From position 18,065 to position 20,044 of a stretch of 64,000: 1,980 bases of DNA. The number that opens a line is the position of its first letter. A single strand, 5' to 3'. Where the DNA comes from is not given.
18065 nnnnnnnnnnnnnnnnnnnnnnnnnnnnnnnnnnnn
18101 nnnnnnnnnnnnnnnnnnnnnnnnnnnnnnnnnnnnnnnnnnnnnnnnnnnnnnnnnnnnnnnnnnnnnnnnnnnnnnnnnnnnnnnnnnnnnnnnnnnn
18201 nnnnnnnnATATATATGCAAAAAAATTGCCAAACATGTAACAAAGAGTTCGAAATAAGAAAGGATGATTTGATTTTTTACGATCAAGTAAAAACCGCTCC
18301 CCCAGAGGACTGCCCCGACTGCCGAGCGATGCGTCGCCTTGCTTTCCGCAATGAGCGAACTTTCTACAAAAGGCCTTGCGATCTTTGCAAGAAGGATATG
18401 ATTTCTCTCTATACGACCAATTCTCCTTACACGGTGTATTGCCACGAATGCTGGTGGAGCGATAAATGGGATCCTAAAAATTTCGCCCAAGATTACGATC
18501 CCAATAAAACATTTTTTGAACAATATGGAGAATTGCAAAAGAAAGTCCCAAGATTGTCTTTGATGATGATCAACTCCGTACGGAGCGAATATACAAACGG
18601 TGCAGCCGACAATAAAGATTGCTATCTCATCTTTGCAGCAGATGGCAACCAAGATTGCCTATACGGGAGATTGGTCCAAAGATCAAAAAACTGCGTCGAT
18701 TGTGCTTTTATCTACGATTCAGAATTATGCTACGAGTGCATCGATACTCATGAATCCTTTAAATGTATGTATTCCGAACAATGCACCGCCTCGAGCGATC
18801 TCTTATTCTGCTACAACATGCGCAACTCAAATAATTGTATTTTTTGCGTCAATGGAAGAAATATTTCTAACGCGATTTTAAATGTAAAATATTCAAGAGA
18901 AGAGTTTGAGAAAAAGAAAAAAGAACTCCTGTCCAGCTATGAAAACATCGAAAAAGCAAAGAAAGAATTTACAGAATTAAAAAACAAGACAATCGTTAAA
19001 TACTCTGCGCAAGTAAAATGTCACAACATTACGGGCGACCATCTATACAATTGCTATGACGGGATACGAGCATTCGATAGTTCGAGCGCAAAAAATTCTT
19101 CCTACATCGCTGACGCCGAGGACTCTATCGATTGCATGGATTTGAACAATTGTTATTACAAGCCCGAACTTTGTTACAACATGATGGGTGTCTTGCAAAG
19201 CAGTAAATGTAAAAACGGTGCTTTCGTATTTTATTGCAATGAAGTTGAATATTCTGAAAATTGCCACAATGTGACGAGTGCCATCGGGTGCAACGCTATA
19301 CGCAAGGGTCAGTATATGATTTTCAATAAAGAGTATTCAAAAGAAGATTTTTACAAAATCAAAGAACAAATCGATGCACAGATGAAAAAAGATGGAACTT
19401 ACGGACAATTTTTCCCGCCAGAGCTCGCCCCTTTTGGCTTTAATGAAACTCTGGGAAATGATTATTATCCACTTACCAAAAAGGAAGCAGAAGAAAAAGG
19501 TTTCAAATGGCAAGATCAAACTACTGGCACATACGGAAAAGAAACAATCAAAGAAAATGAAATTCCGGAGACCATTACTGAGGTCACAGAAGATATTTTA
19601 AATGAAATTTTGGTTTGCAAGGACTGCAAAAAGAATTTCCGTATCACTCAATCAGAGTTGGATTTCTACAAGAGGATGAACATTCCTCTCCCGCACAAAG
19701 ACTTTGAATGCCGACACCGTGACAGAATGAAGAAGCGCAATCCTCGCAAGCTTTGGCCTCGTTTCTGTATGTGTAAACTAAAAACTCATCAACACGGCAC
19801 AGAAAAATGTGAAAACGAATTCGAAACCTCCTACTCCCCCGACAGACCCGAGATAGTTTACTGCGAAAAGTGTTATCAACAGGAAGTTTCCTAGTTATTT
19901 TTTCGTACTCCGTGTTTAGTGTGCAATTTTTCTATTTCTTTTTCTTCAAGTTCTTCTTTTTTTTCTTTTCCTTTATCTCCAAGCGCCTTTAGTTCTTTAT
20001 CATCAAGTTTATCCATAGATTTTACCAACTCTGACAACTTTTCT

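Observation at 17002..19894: TrmB-family regulator divergent from an acylphosphatase-like gene and a 559-aa multi-zinc-ribbon Cys-rich protein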

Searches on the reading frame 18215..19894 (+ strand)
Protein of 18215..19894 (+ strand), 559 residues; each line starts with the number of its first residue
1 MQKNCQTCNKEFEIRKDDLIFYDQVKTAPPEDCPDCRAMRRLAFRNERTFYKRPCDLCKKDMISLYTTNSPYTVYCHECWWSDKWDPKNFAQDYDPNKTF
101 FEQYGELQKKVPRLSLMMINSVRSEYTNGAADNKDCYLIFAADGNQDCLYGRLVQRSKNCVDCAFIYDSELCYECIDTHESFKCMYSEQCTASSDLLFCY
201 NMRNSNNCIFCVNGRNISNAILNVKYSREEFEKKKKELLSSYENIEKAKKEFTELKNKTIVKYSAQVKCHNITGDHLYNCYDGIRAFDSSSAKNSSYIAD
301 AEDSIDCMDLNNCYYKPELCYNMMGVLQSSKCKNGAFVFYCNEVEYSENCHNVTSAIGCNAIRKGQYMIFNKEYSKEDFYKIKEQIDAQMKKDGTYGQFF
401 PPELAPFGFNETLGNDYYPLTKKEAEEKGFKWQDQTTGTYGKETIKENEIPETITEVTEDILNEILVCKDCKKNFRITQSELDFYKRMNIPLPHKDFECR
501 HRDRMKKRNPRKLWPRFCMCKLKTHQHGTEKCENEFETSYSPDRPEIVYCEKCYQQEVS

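Call 3: search_protein_families(library=pfam, proteins=[window:18215-19894:+], max_evalue=0.1)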
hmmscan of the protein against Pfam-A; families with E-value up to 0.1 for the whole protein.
window:18215-19894:+ (559 aa): 3 families
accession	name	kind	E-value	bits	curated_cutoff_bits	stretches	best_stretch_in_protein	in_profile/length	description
PF08634.16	Pet127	-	0.0014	18.5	25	1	179-274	130-221/274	Mitochondrial protein Pet127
PF09723.15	Zn_ribbon_8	-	0.011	16.2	34.4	1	5-42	8-40/41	Zinc ribbon domain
PF13451.12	zf_Tbcl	-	0.017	15.5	24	1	465-502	4-42/48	Probable treble clef domain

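Call 4: search_protein_families(library=ncbifam, proteins=[window:18215-19894:+], max_evalue=0.1)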
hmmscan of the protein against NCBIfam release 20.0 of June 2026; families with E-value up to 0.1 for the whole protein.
window:18215-19894:+ (559 aa): 1 family
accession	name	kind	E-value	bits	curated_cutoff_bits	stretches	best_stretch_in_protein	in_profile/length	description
NF003432.0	PRK04946.1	equivalog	0.075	12.9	128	0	278-364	57-140/181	endonuclease SmrB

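Call 6: find_homologous_proteins(query=window:18215-19891:+)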
Query window:18215-19891:+ (559 aa): 2175 proteins with E <= 0.001 among 6333 candidates; the best 120 are listed.
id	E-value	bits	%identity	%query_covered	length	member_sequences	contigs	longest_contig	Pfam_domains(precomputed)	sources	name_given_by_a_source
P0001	0.0e+0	1105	83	100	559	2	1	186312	-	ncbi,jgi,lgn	ncbi:MAG: hypothetical protein WC694_02695 [Candidatus Paceibacterota bacterium]|jgi:hypothetical pr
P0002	0.0e+0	1085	81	100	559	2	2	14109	-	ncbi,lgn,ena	-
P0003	0.0e+0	1081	82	99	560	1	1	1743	-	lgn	-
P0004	0.0e+0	1081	79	100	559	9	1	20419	-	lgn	-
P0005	0.0e+0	1074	80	100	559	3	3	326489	-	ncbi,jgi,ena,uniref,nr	ncbi:hypothetical protein A2917_03205 [Candidatus Nomurabacteria bacterium RIFCSPLOWO2_01_FULL_42_17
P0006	0.0e+0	1065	78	100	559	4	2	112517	-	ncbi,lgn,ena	-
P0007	0.0e+0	1062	79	100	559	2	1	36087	-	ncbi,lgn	ncbi:MAG: hypothetical protein V4699_02370 [Patescibacteria group bacterium]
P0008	0.0e+0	1058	78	100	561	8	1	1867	-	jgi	-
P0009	0.0e+0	1050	78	100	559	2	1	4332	-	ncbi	-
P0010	0.0e+0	1048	77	100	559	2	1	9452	-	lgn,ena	-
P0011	0.0e+0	1046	78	100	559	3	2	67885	-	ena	-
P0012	0.0e+0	1046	78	100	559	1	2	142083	-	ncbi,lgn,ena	-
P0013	0.0e+0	1046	78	100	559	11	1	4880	-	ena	-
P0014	0.0e+0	1038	78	100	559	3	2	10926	-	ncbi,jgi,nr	ncbi:MAG TPA: hypothetical protein VGO21_03035 [Candidatus Paceibacterota bacterium]|jgi:ERCC4-type 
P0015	0.0e+0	1035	76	99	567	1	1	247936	-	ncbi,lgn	-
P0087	5.4e-261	886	64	100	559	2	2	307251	-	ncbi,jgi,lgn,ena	ncbi:MAG: hypothetical protein WCT29_02965 [Candidatus Paceibacterota bacterium]|jgi:hypothetical pr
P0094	9.1e-260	882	65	100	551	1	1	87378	PF13451.13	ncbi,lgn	-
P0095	1.0e-259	881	63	100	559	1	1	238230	-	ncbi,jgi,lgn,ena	ncbi:MAG: hypothetical protein WCT44_00850 [Candidatus Paceibacterota bacterium]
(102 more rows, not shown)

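Call 8: search_solved_structures(query=window:18215-19891:+, max_evalue=10, show_alignments=3)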
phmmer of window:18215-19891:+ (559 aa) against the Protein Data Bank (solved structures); distinct sequences matched with E-value up to 10: 1.
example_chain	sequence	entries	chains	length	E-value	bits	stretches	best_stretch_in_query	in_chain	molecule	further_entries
7w1f_A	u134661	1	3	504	0.98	11.5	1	419-517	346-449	Probable deoxyguanosinetriphosphate triphosphohydrolase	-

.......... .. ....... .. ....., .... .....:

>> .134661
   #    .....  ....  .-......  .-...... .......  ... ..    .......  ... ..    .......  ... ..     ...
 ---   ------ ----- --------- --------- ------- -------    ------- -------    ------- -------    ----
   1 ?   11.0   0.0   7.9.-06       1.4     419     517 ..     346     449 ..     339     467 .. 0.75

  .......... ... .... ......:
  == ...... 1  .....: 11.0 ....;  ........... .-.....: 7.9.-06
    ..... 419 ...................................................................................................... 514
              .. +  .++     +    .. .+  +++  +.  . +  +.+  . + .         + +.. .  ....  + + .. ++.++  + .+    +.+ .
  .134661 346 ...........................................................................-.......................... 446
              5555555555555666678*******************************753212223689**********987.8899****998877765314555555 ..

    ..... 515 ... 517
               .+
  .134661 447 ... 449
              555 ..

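Call 12: find_encoding_contigs(protein=P0087, flank=6000, max_places=2)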
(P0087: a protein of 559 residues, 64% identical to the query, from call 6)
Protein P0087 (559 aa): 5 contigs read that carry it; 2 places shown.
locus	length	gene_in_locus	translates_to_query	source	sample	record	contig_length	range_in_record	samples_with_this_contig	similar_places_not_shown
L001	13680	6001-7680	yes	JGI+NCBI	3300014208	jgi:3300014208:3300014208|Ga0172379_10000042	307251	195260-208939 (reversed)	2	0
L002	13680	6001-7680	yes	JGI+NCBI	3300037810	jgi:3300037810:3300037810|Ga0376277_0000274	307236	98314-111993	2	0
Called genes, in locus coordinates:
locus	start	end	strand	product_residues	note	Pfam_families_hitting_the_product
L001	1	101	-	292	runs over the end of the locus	PF18979:DUF5715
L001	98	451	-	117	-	PF01740:STAS, PF13466:STAS_2 (weak)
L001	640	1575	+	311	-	PF02899:Phage_int_SAM_1, PF13102:Phage_int_SAM_5 (weak), PF13495:Phage_int_SAM_4 (weak), PF00589:Phage_integrase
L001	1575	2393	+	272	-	PF03372:Exo_endo_phos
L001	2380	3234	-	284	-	PF01177:Asp_Glu_race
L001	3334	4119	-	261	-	PF01978:TrmB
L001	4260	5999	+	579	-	-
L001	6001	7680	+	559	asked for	-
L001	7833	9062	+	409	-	PF12728:HTH_17 (weak)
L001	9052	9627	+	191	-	-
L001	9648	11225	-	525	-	PF01743:PolyA_pol, PF12627:PolyA_pol_RNAbd, PF01966:HD, PF13735:tRNA_NucTran2_2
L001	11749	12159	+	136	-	PF02021:UPF0102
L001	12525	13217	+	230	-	PF02535:Zip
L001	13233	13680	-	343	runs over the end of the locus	PF23446:LysM1_NFP_LYK (faint), PF01476:LysM (weak), PF23473:LysM3_LYK4_5 (weak), PF01476:LysM, PF01551:Peptidase_M23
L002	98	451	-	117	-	PF01740:STAS, PF13466:STAS_2 (weak)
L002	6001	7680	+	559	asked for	-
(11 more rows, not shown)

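Call 13: find_encoding_contigs(protein=P0095, flank=6000, max_places=2)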
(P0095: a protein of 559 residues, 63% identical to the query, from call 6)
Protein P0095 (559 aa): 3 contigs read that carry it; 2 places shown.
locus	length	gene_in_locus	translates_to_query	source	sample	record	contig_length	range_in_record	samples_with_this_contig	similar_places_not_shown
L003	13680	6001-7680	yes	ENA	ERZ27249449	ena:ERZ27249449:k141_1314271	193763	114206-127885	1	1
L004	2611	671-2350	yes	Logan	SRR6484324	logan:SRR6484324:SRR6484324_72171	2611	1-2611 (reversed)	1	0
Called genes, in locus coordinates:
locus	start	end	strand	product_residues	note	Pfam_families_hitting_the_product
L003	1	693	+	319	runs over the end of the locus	PF02899:Phage_int_SAM_1, PF13102:Phage_int_SAM_5 (weak), PF13495:Phage_int_SAM_4 (weak), PF00589:Phage_integrase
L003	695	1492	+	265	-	PF03372:Exo_endo_phos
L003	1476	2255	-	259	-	PF01177:Asp_Glu_race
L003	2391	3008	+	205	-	PF06736:TMEM175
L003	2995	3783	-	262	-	PF01978:TrmB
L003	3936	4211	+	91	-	PF00708:Acylphosphatase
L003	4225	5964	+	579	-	-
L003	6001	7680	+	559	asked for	-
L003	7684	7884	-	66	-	-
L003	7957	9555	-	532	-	PF01743:PolyA_pol, PF12627:PolyA_pol_RNAbd, PF01966:HD, PF13735:tRNA_NucTran2_2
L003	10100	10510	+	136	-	PF02021:UPF0102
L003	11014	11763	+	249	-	PF02535:Zip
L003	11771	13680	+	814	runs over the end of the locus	-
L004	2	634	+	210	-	?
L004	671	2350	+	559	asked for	-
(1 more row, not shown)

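Call 19: predict_structure(alignment_id=A1)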
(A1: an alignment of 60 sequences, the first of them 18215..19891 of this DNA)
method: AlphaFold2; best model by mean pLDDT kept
length: 559 residues; sequences in the alignment: 60
mean_pLDDT: 66.1   pTM: 0.52
mean pLDDT of the five models: 66.1, 65.0, 65.1, 58.4, 57.9
residues with pLDDT >= 90: 78; 70-90: 224; 50-70: 111; < 50: 146
segments of 3 or more residues with pLDDT < 50: 118-147, 151-153, 205-207, 212-214, 265-350, 508-512
pLDDT, mean of each block of 10 residues (from residue 1): 89 82 79 85 72 88 81 87 88 94 93 68 31 32 44 49 51 54 55 53 49 56 73 80 76 69 44 29 27 28 27 26 25 28 39 77 85 95 95 87 88 78 91 67 76 85 82 73 76 76 56 70 83 73 70 69
secondary structure, 60 per line:
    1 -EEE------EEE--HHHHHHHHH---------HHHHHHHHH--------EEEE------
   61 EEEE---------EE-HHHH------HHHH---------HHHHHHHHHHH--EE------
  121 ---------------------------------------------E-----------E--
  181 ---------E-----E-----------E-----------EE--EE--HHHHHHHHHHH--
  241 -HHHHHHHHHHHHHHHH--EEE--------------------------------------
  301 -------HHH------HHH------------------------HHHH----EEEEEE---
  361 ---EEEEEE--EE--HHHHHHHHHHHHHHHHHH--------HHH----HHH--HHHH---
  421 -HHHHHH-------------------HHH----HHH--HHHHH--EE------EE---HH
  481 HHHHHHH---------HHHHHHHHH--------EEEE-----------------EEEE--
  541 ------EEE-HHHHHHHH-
elements in order: E2-4 E11-13 H16-24 H34-42 E51-54 E61-64 H77-80 H87-90 H100-110 H228-238 H242-257 E260-262 H344-347 E352-357 E364-369 H376-393 H414-417 H422-427 H459-463 H479-487 H497-505 E514-517 E535-538 E547-549 H551-558
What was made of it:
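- Tried and rejected: With 60 close orthologues the core failed (pLDDT below 50, call 19).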

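Call 24: find_homologous_proteins(query=L003:4225-5961:+)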
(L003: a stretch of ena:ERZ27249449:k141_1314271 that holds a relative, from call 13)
Query L003:4225-5961:+ (579 aa): 6334 proteins with E <= 0.001 among 8000 candidates; the best 120 are listed.
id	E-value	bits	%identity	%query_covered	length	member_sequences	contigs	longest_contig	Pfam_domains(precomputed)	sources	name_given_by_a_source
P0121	0.0e+0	1024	72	100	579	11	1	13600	-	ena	-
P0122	1.7e-297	1006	71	100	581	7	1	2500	-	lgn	-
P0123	1.5e-291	986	70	100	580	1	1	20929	-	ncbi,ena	-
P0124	8.2e-291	984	68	100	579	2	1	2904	-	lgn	-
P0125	4.1e-285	965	76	89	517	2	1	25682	-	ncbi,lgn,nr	ncbi:hypothetical protein HYW73_03780 [Candidatus Nomurabacteria bacterium]|nr:hypothetical protein 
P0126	1.9e-279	946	75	89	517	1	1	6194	-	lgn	-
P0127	4.3e-279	945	74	89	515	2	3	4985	-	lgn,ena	-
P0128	4.0e-277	939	67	99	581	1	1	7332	-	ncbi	-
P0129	6.8e-277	938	66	100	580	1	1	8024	-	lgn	-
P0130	1.0e-276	937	67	100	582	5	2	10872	-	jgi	jgi:hypothetical protein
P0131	1.9e-276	936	66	100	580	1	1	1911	-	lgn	-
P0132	3.8e-274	929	66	99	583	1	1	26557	-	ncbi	-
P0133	2.0e-272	923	66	100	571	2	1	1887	-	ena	-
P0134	1.1e-271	921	66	100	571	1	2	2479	-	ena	-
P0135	9.1e-271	918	66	100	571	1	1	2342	-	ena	-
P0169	6.9e-238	809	58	100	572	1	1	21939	PF13451.13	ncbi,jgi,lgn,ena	ncbi:MAG: zinc-ribbon domain containing protein [Candidatus Paceibacterota bacterium]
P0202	2.1e-221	755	56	99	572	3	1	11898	PF23477.2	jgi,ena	-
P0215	1.5e-199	682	53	99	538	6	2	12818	PF23477.2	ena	-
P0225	3.7e-173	595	46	99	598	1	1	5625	PF13451.13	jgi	-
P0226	5.1e-173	595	47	99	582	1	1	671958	-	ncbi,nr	ncbi:MAG: hypothetical protein PHT16_00530 [Candidatus Pacebacteria bacterium]|nr:hypothetical prote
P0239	5.1e-155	535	45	99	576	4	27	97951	-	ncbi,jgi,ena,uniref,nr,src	ncbi:MAG: hypothetical protein UR88_C0008G0008 [Candidatus Nomurabacteria bacterium GW2011_GWA1_35_8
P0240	8.1e-155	535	44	99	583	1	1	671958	-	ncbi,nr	ncbi:MAG: hypothetical protein PHT16_03050 [Candidatus Pacebacteria bacterium]|nr:hypothetical prote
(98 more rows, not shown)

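Call 25: search_protein_representatives(protein=window:18215-19891:+)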
Query: 559 residues. Proteins with E-value up to 0.001 (for the whole library): 3680; up to 1e-10: 2674; up to 1e-30: 1427. The best 150 are listed.
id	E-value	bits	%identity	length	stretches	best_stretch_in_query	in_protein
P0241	3.0e-252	855.1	62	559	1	1-559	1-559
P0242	8.3e-205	698.5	53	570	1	4-558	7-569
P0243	3.5e-149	514.9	45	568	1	3-558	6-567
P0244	8.6e-148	510.3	43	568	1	1-558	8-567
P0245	2.8e-144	498.6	41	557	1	4-558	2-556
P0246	1.7e-136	472.9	39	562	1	4-558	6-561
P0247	6.2e-133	461.2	40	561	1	4-558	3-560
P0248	2.5e-132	459.2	51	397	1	1-389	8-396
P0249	1.1e-129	450.5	41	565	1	3-558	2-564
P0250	1.5e-129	450.0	39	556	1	4-558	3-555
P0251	1.6e-127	443.4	41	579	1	3-558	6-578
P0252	8.4e-127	441.0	42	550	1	3-556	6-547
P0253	8.5e-127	440.9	41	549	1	4-558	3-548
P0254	4.8e-126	438.5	39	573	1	3-558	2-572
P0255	1.2e-125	437.1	42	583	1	2-558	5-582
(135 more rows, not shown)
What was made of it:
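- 18215..19894 (+): 559-aa Cys-rich protein (36 Cys). It is soluble, with no signal peptide or membrane segment. 2175 homologues (call 6) and 3680 clusters at 50% identity (call 25).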

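Call 28: search_protein_families(library=pfam, alignment_id=A2, max_evalue=0.01)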
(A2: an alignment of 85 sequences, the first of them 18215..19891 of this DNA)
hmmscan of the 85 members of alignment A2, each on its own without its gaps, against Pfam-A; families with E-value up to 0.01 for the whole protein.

A. member 1, window:18215-19891:+ (559 aa): 1 family
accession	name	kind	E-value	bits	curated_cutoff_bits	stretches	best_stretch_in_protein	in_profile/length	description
PF08634.16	Pet127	-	0.0014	18.5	25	1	179-274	130-221/274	Mitochondrial protein Pet127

B. families by the number of members that match (of 85 scanned): 10 families
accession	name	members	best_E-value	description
PF23477.1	zf_Tbcl_2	18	8e-10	Probable treble clef zinc finger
PF13451.12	zf_Tbcl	18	8.4e-06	Probable treble clef domain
PF08634.16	Pet127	4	0.0011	Mitochondrial protein Pet127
PF03966.22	Trm112p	1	0.00084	Trm112p-like protein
PF21344.3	Zn_ribbon_LysW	1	0.0012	Alpha-aminoadipate carrier protein LysW-like, globular domain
PF12049.13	DUF3531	1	0.0042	Protein of unknown function (DUF3531)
PF11441.14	MxiM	1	0.0046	Pilot protein MxiM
PF14088.11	DUF4268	1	0.0061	Domain of unknown function (DUF4268)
PF15569.11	Imm40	1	0.0065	Immunity protein 40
PF00412.28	LIM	1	0.0065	LIM domain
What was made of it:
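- On zf_Tbcl (PF13451): Eighteen of 85 homologues match at E <= 0.01 (call 28).
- On zf_Tbcl_2 (PF23477): Eighteen of 85 homologues match (call 28).
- Closest known: LIM domain. Different: No Pfam LIM hit appears in the query (one of 85 homologues hit, E 0.0065, call 28).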
